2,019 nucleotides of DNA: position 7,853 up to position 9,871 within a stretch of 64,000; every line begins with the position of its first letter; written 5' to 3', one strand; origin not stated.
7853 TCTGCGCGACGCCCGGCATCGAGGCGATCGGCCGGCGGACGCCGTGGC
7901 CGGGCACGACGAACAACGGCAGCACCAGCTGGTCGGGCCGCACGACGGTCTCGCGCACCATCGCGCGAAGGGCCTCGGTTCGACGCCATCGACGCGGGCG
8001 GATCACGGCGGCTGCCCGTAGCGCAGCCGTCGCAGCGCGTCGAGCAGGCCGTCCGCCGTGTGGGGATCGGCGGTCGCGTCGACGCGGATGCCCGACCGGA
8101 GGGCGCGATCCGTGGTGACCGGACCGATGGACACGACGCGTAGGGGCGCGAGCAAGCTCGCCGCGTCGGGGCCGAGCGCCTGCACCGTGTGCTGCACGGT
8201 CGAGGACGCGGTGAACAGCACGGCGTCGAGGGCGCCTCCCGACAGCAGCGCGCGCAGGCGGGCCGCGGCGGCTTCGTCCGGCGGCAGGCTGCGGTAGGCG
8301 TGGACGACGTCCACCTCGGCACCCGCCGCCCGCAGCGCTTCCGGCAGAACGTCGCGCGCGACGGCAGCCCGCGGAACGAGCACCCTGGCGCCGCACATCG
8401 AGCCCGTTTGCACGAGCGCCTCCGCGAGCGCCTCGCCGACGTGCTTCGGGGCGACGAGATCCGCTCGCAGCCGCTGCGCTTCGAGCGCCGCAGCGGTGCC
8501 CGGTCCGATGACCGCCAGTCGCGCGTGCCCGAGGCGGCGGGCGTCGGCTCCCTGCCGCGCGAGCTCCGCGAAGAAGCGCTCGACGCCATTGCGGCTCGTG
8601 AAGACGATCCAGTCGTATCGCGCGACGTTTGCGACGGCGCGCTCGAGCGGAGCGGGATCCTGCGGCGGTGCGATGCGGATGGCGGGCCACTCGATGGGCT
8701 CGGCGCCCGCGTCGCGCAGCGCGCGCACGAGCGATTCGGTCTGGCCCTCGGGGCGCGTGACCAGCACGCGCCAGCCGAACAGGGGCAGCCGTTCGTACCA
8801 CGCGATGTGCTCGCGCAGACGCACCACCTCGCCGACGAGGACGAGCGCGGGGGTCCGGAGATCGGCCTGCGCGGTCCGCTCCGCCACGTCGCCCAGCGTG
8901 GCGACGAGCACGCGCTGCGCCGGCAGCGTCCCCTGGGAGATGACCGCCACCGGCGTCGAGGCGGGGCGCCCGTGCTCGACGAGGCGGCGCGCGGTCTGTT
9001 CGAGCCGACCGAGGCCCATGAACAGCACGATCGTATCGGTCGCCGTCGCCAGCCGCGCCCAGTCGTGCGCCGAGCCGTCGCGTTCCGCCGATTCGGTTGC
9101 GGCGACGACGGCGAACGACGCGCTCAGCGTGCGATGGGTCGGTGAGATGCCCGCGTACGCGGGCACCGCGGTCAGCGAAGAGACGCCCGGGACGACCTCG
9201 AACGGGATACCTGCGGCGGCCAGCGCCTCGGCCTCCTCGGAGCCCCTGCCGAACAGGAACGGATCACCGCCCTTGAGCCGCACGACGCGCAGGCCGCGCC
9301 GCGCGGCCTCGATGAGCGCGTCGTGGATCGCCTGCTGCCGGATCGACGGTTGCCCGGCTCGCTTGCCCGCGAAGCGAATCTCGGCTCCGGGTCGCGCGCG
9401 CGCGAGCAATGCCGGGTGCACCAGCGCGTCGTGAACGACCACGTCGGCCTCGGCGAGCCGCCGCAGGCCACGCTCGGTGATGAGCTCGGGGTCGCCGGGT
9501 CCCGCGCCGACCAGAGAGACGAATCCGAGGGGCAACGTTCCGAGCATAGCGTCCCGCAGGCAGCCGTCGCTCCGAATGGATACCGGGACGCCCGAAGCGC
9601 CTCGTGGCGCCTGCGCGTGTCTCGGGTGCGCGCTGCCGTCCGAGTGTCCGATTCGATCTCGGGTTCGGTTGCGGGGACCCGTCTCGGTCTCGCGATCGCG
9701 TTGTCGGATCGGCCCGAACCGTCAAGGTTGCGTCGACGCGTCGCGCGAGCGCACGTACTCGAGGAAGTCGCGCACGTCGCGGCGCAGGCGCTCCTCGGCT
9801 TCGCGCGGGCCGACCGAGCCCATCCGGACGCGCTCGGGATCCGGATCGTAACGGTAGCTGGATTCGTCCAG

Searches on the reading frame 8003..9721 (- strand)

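Call 16: search_protein_families(library=pfam, proteins=[window:8003-9721:-], max_evalue=0.01)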
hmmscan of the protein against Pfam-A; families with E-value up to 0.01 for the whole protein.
window:8003-9721:- (572 aa): 2 families
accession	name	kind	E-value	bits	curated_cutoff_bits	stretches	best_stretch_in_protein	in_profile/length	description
PF02602.20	HEM4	-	7.2e-64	215.5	27.5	1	330-560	2-230/231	Uroporphyrinogen-III synthase HemD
PF00590.25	TP_methylase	-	8e-52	176.7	27.8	1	68-279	2-211/212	Tetrapyrrole (Corrin/Porphyrin) Methylases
